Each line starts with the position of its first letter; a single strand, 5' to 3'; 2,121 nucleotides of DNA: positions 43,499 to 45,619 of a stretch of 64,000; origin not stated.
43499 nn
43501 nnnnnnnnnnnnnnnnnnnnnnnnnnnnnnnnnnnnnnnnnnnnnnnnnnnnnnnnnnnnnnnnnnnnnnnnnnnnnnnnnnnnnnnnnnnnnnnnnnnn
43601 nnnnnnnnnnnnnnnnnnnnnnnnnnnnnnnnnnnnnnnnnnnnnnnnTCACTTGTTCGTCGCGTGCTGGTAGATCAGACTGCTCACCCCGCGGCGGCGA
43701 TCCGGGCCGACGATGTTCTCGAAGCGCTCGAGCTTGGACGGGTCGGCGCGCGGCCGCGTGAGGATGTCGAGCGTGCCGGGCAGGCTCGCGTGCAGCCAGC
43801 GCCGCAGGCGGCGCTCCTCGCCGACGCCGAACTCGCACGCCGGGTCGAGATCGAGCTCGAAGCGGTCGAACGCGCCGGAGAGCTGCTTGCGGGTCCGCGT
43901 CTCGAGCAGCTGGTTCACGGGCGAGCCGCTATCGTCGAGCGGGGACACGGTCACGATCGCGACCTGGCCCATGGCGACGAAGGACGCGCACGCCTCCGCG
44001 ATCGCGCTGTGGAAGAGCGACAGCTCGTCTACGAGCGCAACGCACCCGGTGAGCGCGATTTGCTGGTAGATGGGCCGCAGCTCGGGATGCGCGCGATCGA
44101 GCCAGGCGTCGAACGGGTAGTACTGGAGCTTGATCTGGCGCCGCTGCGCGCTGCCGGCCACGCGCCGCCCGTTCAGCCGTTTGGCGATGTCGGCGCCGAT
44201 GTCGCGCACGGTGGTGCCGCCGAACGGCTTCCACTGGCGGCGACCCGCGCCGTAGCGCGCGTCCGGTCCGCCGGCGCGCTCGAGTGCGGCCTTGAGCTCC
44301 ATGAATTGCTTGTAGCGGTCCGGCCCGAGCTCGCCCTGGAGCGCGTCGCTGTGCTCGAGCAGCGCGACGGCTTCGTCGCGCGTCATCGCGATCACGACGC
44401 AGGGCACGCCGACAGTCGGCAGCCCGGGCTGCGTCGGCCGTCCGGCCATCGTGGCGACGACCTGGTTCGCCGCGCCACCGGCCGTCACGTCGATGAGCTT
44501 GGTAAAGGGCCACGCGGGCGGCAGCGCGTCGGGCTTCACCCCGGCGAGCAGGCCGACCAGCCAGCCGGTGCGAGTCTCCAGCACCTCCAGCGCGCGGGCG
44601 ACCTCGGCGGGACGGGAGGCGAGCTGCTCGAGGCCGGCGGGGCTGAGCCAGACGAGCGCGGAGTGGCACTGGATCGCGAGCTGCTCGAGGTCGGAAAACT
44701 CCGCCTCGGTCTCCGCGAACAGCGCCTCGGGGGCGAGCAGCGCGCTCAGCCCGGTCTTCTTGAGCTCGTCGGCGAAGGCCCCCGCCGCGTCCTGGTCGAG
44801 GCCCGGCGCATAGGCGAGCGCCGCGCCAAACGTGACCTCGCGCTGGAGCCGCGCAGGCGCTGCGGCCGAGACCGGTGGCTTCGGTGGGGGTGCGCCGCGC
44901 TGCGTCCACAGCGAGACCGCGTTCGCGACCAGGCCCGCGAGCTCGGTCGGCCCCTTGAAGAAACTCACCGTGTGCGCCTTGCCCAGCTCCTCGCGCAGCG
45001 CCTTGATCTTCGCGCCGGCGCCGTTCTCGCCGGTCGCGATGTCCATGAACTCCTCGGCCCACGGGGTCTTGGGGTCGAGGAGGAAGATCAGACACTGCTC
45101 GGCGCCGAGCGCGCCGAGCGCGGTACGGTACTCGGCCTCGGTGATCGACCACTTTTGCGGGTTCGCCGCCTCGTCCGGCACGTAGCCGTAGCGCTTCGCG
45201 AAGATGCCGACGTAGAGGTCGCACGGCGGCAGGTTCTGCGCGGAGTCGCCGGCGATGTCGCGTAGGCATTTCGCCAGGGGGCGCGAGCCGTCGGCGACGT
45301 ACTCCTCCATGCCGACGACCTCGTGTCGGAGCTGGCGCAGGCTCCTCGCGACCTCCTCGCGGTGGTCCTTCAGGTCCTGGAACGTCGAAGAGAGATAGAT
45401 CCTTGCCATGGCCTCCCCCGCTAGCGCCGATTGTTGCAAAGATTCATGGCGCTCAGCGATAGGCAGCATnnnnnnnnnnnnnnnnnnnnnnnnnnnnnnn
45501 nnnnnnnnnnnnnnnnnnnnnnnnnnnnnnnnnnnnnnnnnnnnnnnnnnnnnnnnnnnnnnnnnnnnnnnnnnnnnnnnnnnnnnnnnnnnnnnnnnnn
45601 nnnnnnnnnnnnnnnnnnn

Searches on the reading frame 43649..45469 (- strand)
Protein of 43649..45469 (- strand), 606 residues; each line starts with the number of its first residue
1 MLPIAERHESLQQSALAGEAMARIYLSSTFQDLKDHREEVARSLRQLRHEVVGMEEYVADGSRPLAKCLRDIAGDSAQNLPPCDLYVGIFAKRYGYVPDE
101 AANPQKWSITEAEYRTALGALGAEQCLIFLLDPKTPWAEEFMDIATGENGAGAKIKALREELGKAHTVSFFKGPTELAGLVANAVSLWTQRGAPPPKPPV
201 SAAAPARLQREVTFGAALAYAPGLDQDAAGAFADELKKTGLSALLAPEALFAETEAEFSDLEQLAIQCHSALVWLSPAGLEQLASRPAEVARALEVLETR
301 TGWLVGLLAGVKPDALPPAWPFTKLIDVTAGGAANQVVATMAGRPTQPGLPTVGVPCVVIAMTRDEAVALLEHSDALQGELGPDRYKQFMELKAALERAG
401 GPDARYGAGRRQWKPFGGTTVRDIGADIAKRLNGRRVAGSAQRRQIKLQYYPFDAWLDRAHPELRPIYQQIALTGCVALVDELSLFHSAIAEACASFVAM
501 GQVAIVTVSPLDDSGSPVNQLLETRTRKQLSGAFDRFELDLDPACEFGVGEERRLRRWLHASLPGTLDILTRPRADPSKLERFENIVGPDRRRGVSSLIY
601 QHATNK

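Call 5: search_protein_families(library=pfam, proteins=[window:43649-45469:-], max_evalue=0.01)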
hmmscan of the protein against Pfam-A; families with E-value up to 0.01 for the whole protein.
window:43649-45469:- (606 aa): 1 family
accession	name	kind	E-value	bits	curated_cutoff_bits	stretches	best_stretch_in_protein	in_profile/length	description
PF13271.11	DUF4062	-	6.4e-19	68.4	24.7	1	23-117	1-82/82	Domain of unknown function (DUF4062)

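Call 6: search_protein_families(library=ncbifam, proteins=[window:43649-45469:-], max_evalue=0.01)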
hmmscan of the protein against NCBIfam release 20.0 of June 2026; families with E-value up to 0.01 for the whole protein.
window:43649-45469:- (606 aa): 0 families

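Call 7: search_protein_families(library=padloc, proteins=[window:43649-45469:-], max_evalue=0.01)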
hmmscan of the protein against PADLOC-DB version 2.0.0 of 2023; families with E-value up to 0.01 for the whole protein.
window:43649-45469:- (606 aa): 0 families
